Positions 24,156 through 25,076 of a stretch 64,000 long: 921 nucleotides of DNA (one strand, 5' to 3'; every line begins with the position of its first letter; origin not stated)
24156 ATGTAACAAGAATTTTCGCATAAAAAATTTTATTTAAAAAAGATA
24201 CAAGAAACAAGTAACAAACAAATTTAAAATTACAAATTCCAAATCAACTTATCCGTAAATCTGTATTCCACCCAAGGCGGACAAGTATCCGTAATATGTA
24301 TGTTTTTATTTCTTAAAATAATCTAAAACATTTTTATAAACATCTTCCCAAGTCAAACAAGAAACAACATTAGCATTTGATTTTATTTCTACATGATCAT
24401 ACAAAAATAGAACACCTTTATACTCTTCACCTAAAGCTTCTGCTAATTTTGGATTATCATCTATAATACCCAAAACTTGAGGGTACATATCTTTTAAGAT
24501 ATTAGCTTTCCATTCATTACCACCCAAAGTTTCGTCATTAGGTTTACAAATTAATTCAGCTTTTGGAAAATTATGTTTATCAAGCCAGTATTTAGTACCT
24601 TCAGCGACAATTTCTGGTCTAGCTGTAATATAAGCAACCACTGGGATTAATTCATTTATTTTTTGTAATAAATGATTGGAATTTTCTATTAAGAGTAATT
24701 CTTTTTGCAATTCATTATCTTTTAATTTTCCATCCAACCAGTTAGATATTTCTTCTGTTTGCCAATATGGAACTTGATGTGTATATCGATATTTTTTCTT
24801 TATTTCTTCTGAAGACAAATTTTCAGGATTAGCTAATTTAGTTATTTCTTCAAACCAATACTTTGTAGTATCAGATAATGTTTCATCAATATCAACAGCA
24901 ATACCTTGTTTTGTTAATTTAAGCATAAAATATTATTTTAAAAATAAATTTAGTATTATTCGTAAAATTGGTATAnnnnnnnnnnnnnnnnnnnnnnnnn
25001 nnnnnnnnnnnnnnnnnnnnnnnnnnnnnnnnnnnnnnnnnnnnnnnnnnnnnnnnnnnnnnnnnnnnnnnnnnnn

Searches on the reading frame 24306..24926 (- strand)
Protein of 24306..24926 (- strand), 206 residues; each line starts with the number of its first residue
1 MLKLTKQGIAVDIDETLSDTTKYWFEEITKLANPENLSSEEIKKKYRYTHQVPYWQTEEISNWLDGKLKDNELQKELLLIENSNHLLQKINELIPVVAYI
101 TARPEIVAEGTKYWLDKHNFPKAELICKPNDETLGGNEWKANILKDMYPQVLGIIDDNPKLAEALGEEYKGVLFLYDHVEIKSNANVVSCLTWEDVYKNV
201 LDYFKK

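Call 70: search_protein_families(library=pfam, proteins=[window:24306-24926:-], max_evalue=0.001)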
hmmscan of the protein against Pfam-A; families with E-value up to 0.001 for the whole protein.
window:24306-24926:- (206 aa): 2 families
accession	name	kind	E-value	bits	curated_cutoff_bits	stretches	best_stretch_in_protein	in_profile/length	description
PF24694.1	LNS2_PITM1-3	-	8.4e-08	32.7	27.7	1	96-148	39-90/124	PITM 1-3, LNS2 domain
PF06941.18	NT5C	-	5.3e-06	26.9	24.8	1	9-136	4-129/180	5' nucleotidase, deoxy (Pyrimidine), cytosolic type C protein (NT5C)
